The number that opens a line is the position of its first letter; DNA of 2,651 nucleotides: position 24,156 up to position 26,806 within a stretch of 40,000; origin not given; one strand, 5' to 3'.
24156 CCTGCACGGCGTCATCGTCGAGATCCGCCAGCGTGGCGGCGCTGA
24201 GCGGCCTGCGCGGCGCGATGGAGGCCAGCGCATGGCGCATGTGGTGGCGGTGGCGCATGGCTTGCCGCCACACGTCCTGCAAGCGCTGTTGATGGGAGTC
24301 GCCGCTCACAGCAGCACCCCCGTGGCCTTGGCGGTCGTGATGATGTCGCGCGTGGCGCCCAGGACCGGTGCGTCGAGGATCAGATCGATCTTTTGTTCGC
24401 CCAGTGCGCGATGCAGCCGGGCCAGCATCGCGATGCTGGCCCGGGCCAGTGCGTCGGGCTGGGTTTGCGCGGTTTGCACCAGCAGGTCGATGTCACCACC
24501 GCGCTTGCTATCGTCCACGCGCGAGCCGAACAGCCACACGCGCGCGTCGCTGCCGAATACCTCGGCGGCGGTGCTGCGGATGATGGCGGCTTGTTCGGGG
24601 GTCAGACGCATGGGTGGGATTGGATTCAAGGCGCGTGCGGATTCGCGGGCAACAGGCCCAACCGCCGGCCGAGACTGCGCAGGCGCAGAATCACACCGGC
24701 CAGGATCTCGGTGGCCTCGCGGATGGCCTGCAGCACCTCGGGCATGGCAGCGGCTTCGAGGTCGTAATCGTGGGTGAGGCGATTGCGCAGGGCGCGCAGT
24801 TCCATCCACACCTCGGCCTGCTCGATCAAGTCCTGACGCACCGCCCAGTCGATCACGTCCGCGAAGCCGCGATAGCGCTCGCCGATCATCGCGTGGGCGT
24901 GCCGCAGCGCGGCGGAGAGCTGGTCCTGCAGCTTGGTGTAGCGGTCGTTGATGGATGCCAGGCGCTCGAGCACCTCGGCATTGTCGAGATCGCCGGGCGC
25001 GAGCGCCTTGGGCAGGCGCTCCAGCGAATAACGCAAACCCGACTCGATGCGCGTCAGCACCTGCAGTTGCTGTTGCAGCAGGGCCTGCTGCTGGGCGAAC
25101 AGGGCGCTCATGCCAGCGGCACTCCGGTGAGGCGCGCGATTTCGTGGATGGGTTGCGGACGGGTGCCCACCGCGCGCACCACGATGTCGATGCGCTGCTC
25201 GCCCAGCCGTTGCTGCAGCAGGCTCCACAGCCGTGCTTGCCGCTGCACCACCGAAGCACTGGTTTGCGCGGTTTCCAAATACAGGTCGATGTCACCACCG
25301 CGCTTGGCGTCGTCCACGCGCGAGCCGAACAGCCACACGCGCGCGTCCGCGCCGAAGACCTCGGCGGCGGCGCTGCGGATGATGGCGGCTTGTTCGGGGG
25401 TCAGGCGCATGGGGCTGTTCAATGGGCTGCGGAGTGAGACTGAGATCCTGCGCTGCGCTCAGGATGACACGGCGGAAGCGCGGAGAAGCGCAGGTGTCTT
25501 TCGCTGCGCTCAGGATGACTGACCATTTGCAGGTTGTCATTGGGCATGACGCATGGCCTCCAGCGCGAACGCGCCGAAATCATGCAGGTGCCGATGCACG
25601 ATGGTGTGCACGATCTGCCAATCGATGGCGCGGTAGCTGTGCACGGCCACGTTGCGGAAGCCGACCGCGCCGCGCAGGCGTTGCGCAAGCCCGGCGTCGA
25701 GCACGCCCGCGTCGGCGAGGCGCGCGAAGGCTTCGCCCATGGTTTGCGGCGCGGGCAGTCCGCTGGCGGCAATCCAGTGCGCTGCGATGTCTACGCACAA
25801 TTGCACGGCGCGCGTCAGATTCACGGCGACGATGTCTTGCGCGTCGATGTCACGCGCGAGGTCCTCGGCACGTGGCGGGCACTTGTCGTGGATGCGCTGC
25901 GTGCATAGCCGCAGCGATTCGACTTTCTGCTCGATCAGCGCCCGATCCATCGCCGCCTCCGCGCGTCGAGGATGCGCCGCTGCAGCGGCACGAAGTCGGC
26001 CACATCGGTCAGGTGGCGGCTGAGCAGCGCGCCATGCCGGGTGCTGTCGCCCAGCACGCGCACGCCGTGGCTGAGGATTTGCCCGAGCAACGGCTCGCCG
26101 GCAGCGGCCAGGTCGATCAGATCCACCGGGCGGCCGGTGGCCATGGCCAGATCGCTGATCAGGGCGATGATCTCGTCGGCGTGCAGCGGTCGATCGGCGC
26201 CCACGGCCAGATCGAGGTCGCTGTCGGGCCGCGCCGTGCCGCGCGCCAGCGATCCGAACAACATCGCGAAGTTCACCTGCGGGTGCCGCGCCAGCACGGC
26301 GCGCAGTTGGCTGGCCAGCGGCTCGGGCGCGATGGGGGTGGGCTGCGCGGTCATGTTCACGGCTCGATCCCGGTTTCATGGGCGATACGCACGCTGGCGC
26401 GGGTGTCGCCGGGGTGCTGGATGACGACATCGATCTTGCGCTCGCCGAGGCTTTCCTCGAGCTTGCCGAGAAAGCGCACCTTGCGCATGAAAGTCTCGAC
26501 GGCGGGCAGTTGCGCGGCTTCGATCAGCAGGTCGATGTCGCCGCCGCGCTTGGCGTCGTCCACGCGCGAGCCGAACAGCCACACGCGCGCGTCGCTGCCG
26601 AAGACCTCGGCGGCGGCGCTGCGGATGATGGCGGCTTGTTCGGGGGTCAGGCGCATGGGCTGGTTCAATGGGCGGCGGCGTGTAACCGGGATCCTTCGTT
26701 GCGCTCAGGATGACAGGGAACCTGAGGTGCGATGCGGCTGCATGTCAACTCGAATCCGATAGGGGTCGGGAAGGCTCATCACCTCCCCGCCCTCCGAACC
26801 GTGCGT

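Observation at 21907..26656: Recent segmental duplication inside the array with a foreign module spliced between the copies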

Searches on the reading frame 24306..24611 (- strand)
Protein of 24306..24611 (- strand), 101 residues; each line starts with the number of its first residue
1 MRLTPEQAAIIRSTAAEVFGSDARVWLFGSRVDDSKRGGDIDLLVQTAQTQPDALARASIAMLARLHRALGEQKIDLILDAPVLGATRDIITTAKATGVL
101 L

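Call 6: search_protein_families(library=pfam, proteins=[window:24306-24611:-], max_evalue=0.01)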
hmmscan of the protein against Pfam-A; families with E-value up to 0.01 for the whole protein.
window:24306-24611:- (101 aa): 2 families
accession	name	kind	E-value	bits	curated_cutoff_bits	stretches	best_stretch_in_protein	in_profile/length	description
PF18765.7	Polbeta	-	0.00033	21.2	26.9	1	25-78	16-67/93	Polymerase beta, Nucleotidyltransferase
PF01909.29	NTP_transf_2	-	0.0008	20.2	21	1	19-53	12-46/93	Nucleotidyltransferase domain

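Call 57: search_protein_families(library=ncbifam, proteins=[window:24306-24611:-], max_evalue=0.01)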
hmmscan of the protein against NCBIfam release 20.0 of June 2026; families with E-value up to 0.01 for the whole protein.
window:24306-24611:- (101 aa): 2 families
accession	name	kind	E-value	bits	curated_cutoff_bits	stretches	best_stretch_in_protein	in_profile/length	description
NF047752.1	MntA_antitoxin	equivalog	0.00014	21.7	60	1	25-78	10-60/106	type VII toxin-antitoxin system MntA family adenylyltransferase antitoxin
NF012212.1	ANT_9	subfamily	0.0056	16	340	1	4-77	2-77/249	aminoglycoside nucleotidyltransferase ANT(9)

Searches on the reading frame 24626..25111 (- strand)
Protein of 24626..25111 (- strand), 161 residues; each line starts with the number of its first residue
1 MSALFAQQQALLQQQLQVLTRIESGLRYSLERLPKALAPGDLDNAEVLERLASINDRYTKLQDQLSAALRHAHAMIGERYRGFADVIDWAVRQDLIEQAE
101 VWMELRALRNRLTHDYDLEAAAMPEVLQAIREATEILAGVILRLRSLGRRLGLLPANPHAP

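Call 6: search_protein_families(library=pfam, proteins=[window:24626-25111:-], max_evalue=0.01)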
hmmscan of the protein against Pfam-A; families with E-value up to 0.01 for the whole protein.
window:24626-25111:- (161 aa): 2 families
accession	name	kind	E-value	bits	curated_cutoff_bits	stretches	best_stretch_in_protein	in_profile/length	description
PF08780.16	NTase_sub_bind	-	4.1e-06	27.2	31.8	1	84-131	65-110/126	Nucleotidyltransferase substrate binding protein like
PF01934.22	HepT-like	-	0.0032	17.6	23.5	1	85-117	61-95/120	Ribonuclease HepT-like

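Call 57: search_protein_families(library=ncbifam, proteins=[window:24626-25111:-], max_evalue=0.01)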
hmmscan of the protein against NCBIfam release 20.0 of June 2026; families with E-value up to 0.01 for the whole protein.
window:24626-25111:- (161 aa): 1 family
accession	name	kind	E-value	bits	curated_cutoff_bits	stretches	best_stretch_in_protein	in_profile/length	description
TIGR01987.1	HI0074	subfamily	1.5e-05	25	55.8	1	80-131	59-108/123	HI0074 family nucleotidyltransferase substrate-binding subunit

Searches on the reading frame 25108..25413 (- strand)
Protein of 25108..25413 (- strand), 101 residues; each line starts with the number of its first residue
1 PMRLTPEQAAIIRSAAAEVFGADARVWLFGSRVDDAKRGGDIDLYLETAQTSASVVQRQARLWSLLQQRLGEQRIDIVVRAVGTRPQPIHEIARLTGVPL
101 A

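Call 6: search_protein_families(library=pfam, proteins=[window:25108-25413:-], max_evalue=0.01)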
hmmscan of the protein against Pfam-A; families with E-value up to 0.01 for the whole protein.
window:25108-25413:- (101 aa): 2 families
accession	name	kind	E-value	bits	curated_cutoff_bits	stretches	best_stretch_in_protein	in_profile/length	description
PF18765.7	Polbeta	-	0.00039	21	26.9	1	26-80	16-69/93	Polymerase beta, Nucleotidyltransferase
PF01909.29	NTP_transf_2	-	0.0024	18.7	21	1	13-80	5-74/93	Nucleotidyltransferase domain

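Call 57: search_protein_families(library=ncbifam, proteins=[window:25108-25410:-], max_evalue=0.01)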
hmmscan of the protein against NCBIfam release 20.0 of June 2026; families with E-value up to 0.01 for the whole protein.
window:25108-25410:- (100 aa): 1 family
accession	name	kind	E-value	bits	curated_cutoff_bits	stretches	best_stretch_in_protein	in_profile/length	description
NF047752.1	MntA_antitoxin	equivalog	0.0017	18.2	60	1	25-78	10-61/106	type VII toxin-antitoxin system MntA family adenylyltransferase antitoxin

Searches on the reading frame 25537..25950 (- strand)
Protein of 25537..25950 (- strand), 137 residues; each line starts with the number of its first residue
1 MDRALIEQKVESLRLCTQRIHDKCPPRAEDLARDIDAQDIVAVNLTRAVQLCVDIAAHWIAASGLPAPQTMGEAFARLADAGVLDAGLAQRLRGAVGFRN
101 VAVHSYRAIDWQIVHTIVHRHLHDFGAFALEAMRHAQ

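Call 6: search_protein_families(library=pfam, proteins=[window:25537-25944:-], max_evalue=0.01)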
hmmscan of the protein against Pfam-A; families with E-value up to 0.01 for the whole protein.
window:25537-25944:- (135 aa): 1 family
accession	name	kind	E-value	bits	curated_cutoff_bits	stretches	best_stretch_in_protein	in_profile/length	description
PF01934.22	HepT-like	-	3.1e-25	88.6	23.5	1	16-127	6-117/120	Ribonuclease HepT-like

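Call 55: search_solved_structures(query=window:25537-25950:-, max_evalue=0.001)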
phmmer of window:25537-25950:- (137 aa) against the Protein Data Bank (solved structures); distinct sequences matched with E-value up to 0.001: 3.
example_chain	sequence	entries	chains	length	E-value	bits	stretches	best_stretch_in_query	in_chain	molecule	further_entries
5yep_B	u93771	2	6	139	7.2e-18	68.1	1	5-129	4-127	Toxin-antitoxin system toxin HepN family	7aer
6m6u_B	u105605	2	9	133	9.2e-18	67.7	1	5-128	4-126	Toxin-antitoxin system toxin HepN family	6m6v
6m6w_B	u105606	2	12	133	1.7e-16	63.6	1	5-128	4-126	Toxin-antitoxin system toxin HepN family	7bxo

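Call 57: search_protein_families(library=ncbifam, proteins=[window:25537-25950:-], max_evalue=0.01)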
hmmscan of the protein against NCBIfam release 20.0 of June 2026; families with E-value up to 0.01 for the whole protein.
window:25537-25950:- (137 aa): 1 family
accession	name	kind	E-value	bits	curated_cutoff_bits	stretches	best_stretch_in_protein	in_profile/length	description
NF047751.1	HepT_toxin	equivalog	9.5e-41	138.5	60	1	9-128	1-120/120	type VII toxin-antitoxin system HepT family RNase toxin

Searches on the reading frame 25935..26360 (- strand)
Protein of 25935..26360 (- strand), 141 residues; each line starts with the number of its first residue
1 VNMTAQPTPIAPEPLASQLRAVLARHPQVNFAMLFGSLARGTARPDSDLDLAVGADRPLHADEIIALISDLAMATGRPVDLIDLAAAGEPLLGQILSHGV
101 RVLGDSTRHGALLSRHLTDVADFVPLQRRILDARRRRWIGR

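Call 6: search_protein_families(library=pfam, proteins=[window:25935-26360:-], max_evalue=0.01)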
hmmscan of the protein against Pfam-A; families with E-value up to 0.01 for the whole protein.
window:25935-26360:- (141 aa): 3 families
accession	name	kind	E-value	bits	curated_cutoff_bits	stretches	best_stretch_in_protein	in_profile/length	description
PF18765.7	Polbeta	-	4.2e-19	68.9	26.9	1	18-104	2-89/93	Polymerase beta, Nucleotidyltransferase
PF01909.29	NTP_transf_2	-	9.9e-10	39.1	21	1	19-82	5-72/93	Nucleotidyltransferase domain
PF10620.15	MdcG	-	0.0014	18.9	26.5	1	11-80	9-84/121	Phosphoribosyl-dephospho-CoA transferase MdcG C-terminal domain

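Call 17: find_encoding_contigs(protein=window:25935-26360:-, flank=10000, max_places=10)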
Protein window:25935-26360:- (141 aa): no gene with exactly this product is on record in the collection.

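Call 57: search_protein_families(library=ncbifam, proteins=[window:25935-26360:-], max_evalue=0.01)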
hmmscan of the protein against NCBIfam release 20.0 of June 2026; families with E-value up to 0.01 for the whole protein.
window:25935-26360:- (141 aa): 7 families
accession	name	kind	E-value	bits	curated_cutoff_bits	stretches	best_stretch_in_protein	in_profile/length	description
NF047752.1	MntA_antitoxin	equivalog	1.1e-25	89.6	60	1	23-125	1-104/106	type VII toxin-antitoxin system MntA family adenylyltransferase antitoxin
NF010309.0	PRK13746.1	subfamily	4.1e-05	23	193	1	17-79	14-78/263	aminoglycoside adenylyltransferase family protein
NF012157.0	ANT_3pp_I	equivalog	0.0009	18.6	375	1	17-79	8-72/256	AadA family aminoglycoside 3''-O-nucleotidyltransferase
NF051895.1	anti_phage_HalB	equivalog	0.0016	18.1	190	1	33-51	3-21/211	anti-phage Hailong system nucleotidyltransferase HalB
NF045909.1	ANT_9_Ic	equivalog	0.0021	17.3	505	1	31-77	29-75/259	aminoglycoside nucleotidyltransferase ANT(9)-Ic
TIGR03135.1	malonate_mdcG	equivalog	0.0023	17.8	99.7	1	13-80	97-168/205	malonate decarboxylase holo-[acyl-carrier-protein] synthase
NF012212.1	ANT_9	subfamily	0.0087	15.3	340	0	32-79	24-71/249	aminoglycoside nucleotidyltransferase ANT(9)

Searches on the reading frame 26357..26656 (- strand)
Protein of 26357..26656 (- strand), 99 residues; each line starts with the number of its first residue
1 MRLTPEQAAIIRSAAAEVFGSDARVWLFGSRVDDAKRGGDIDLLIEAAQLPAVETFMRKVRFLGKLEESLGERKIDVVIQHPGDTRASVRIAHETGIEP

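Call 6: search_protein_families(library=pfam, proteins=[window:26357-26656:-], max_evalue=0.01)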
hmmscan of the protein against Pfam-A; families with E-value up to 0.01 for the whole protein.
window:26357-26656:- (99 aa): 2 families
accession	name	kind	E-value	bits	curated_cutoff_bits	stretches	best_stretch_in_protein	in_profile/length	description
PF01909.29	NTP_transf_2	-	2.7e-06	28.1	21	1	14-82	7-76/93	Nucleotidyltransferase domain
PF18765.7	Polbeta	-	3e-06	27.7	26.9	1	24-82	15-71/93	Polymerase beta, Nucleotidyltransferase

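Call 26: find_homologous_proteins(query=window:26357-26656:-, max_evalue=1e-10)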
Query window:26357-26656:- (99 aa): 1248 proteins with E <= 1e-10 among 1402 candidates; the best 120 are listed.
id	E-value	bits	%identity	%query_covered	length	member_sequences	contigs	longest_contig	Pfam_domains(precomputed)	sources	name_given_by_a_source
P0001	3.8e-56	205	100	100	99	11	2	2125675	PF18765.8,PF01909.30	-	-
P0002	7.9e-51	188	92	100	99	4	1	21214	PF01909.30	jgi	-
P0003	5.1e-50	186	92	98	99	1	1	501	PF18765.8,PF01909.30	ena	-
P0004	7.5e-50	185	91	98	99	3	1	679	PF18765.8,PF01909.30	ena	-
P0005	1.4e-49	184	91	98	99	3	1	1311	PF18765.8,PF01909.30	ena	-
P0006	1.4e-49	184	91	98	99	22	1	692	PF18765.8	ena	-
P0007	6.0e-48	179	88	98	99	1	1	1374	PF01909.30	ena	-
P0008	3.7e-47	176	87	98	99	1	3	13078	PF18765.8,PF01909.30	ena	-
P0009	1.7e-45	171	85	99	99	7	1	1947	PF18765.8,PF01909.30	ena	-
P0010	3.9e-43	164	78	98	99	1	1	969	PF18765.8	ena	-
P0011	3.2e-42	161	80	97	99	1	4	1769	-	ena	-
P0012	2.2e-40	155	73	98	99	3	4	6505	-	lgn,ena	-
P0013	3.4e-39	151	74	99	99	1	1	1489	PF18765.8,PF01909.30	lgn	-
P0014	8.1e-38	147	91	77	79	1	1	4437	PF18765.8,PF01909.30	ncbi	ncbi:MAG: nucleotidyltransferase domain-containing protein, partial [Metallibacterium sp.]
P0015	8.2e-37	143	69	98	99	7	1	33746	-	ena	-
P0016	9.6e-37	143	70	98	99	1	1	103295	PF18765.8,PF01909.30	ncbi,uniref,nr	ncbi:DNA polymerase beta [Acidithiobacillus marinus]|uniref:DNA polymerase beta n=1 Tax=Acidithiobac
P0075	1.1e-29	120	94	65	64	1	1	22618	-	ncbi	ncbi:MAG: nucleotidyltransferase domain-containing protein, partial [Metallibacterium sp.]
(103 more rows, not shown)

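Call 27: find_encoding_contigs(protein=P0002, flank=10000, max_places=4)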
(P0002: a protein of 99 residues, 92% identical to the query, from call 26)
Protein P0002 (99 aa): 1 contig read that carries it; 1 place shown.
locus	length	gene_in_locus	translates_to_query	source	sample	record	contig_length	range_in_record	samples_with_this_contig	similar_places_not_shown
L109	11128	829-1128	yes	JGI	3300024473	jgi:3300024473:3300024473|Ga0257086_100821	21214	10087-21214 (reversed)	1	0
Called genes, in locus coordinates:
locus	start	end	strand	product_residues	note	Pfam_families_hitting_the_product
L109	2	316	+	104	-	?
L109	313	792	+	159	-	-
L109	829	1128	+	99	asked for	PF01909:NTP_transf_2 (weak)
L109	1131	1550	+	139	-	PF01909:NTP_transf_2, PF18765:Polbeta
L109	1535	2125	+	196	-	PF01934:HepT-like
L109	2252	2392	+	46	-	-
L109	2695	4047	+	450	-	PF13440:Polysacc_synt_3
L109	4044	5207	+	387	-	PF13439:Glyco_transf_4 (faint), PF20706:GT4-conflict, PF00534:Glycos_transf_1, PF13692:Glyco_trans_1_4, PF13524:Glyco_trans_1_2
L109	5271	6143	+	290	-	PF13489:Methyltransf_23, PF08241:Methyltransf_11 (weak)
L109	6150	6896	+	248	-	PF13489:Methyltransf_23, PF02353:CMAS (weak), PF07021:MetW, PF08241:Methyltransf_11, PF08242:Methyltransf_12, PF13649:Methyltransf_25, PF13847:Methyltransf_31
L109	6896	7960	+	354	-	PF13524:Glyco_trans_1_2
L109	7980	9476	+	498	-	-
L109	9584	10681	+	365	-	PF01075:Glyco_transf_9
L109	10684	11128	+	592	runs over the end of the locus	PF13522:GATase_6, PF13537:GATase_7, PF00733:Asn_synthase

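Call 28: find_encoding_contigs(protein=P0008, flank=8000, max_places=4)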
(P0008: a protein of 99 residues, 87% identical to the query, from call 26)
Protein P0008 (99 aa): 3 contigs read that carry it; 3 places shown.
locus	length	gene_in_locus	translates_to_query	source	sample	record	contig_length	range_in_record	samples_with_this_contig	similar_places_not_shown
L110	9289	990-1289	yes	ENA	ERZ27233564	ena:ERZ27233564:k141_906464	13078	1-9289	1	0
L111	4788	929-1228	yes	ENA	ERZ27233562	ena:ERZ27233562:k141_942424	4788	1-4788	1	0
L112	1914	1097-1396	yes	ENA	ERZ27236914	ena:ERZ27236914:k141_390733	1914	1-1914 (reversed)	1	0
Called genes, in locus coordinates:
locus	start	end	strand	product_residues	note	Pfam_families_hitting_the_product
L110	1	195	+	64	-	?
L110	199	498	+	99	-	PF01909:NTP_transf_2 (weak)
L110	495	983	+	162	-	-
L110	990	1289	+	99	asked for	PF01909:NTP_transf_2 (weak), PF18765:Polbeta (weak)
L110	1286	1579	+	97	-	-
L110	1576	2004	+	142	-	PF01909:NTP_transf_2, PF18765:Polbeta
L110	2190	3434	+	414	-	-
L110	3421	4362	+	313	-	PF00535:Glycos_transf_2, PF13641:Glyco_tranf_2_3, PF13632:Glyco_trans_2_3 (weak)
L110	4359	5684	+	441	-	PF04932:Wzy_C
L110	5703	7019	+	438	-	PF01229:Glyco_hydro_39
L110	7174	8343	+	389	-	PF00534:Glycos_transf_1, PF13692:Glyco_trans_1_4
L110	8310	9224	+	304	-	PF13578:Methyltransf_24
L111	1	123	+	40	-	?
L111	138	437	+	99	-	-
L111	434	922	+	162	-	-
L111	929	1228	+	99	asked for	PF01909:NTP_transf_2 (weak), PF18765:Polbeta (weak)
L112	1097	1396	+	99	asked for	PF01909:NTP_transf_2 (weak), PF18765:Polbeta (weak)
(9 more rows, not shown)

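Call 29: find_encoding_contigs(protein=P0016, flank=4000, max_places=2)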
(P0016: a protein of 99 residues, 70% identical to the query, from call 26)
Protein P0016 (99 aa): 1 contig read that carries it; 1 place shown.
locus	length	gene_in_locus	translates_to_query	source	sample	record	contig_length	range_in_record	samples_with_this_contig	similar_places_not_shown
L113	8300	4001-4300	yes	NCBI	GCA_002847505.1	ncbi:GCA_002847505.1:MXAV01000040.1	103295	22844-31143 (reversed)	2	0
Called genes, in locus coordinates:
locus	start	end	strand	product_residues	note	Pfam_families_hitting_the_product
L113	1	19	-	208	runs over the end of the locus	PF02441:Flavoprotein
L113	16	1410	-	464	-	PF01225:Mur_ligase, PF08245:Mur_ligase_M, PF02875:Mur_ligase_C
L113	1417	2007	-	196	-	-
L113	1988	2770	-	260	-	PF05690:ThiG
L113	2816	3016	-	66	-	PF02597:ThiS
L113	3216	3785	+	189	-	PF05685:Uma2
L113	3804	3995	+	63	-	-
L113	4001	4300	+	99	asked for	PF01909:NTP_transf_2 (weak), PF18765:Polbeta (weak)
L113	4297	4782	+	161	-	-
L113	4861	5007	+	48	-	-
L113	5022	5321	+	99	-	-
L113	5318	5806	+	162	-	-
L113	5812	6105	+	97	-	PF01909:NTP_transf_2 (weak)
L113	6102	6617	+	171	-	-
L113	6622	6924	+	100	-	PF01909:NTP_transf_2 (weak), PF18765:Polbeta (weak)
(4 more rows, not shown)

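Call 34: find_encoding_contigs(protein=P0001, flank=10000, max_places=6)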
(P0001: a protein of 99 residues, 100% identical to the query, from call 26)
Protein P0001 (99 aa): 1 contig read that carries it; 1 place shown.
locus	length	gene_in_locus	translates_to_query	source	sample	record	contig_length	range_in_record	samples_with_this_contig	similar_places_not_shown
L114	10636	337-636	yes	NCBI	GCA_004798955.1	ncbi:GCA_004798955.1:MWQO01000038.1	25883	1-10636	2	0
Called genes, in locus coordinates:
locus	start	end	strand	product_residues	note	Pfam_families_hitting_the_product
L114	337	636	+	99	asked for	PF01909:NTP_transf_2 (weak), PF18765:Polbeta (weak)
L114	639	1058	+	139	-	PF01909:NTP_transf_2, PF18765:Polbeta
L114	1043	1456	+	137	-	PF01934:HepT-like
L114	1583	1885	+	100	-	-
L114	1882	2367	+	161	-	PF08780:NTase_sub_bind (weak)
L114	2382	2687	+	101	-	-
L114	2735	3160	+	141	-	-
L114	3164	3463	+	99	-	PF01909:NTP_transf_2 (weak), PF18765:Polbeta (weak)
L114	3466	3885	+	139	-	PF01909:NTP_transf_2, PF18765:Polbeta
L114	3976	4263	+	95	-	PF01934:HepT-like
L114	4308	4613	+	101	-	-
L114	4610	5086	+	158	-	-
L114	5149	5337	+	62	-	-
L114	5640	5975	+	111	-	-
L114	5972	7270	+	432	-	PF01943:Polysacc_synt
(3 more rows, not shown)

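Call 35: find_encoding_contigs(protein=P0014, flank=6000, max_places=4)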
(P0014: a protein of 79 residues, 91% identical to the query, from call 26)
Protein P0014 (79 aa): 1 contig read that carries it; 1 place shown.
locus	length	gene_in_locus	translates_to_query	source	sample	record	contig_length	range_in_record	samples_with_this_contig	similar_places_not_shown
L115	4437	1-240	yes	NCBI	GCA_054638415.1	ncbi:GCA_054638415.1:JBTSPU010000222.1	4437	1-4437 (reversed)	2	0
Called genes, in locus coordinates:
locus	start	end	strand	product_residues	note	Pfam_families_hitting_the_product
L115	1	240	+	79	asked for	PF01909:NTP_transf_2 (weak), PF18765:Polbeta (weak)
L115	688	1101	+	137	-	PF01909:NTP_transf_2, PF18765:Polbeta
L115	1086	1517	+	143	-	PF01934:HepT-like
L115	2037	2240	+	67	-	-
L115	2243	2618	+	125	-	-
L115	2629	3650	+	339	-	-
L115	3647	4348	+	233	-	PF13489:Methyltransf_23, PF07021:MetW, PF02353:CMAS (weak), PF13847:Methyltransf_31, PF08241:Methyltransf_11, PF08242:Methyltransf_12, PF13649:Methyltransf_25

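Call 36: find_encoding_contigs(protein=P0075, flank=8000, max_places=4)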
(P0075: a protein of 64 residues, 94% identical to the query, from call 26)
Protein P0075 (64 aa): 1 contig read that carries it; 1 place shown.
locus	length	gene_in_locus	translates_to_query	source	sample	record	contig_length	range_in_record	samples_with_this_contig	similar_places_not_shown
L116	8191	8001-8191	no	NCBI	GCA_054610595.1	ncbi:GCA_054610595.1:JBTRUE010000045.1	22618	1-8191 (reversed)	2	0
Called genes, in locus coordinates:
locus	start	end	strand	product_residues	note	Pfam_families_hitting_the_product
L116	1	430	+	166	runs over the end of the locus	PF28031:ParC-like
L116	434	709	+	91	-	PF05016:ParE_toxin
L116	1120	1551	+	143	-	-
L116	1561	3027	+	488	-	PF04932:Wzy_C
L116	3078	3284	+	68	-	-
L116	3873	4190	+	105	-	-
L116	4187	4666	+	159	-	-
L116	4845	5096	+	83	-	PF04014:MazE_antitoxin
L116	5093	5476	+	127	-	PF02452:PemK_toxin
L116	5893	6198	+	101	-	-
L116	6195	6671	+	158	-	-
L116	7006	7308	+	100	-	-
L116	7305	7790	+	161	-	PF08780:NTase_sub_bind (weak)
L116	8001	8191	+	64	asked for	?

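Call 57: search_protein_families(library=ncbifam, proteins=[window:26357-26656:-], max_evalue=0.01)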
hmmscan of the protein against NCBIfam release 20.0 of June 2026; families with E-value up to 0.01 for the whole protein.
window:26357-26656:- (99 aa): 1 family
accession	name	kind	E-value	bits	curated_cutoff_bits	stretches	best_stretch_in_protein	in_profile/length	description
NF047752.1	MntA_antitoxin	equivalog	2.4e-05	24.2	60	1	25-81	10-63/106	type VII toxin-antitoxin system MntA family adenylyltransferase antitoxin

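Call 58: find_encoding_contigs(protein=P0009, flank=3000, max_places=4)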
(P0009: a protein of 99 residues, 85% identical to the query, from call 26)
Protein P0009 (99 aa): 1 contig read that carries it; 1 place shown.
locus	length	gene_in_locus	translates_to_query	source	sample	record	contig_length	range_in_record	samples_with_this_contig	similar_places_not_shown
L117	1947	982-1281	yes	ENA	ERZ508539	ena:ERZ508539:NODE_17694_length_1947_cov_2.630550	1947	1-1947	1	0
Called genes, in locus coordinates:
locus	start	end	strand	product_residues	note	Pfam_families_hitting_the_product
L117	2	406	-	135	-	?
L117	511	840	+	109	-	-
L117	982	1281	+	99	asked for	PF01909:NTP_transf_2 (weak), PF18765:Polbeta (weak)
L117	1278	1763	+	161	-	-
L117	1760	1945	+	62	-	?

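Call 59: find_encoding_contigs(protein=P0007, flank=3000, max_places=4)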
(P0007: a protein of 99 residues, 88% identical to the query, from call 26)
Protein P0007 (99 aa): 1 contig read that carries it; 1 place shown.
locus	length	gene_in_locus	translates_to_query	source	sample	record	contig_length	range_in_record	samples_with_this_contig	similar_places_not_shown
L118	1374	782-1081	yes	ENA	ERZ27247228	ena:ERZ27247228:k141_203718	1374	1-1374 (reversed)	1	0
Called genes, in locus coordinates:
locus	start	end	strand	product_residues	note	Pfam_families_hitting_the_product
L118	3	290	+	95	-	?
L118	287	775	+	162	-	-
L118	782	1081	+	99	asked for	PF01909:NTP_transf_2 (weak)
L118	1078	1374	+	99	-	?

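Call 60: find_encoding_contigs(protein=P0005, flank=3000, max_places=4)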
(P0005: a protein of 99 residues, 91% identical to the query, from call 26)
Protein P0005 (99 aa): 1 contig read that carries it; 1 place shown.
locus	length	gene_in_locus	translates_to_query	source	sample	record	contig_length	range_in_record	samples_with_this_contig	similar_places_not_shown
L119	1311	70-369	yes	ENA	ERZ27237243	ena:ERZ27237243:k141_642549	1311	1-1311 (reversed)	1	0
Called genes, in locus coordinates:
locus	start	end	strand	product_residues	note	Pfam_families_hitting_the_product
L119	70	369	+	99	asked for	PF01909:NTP_transf_2 (weak), PF18765:Polbeta (weak)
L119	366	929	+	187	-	-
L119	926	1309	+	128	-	?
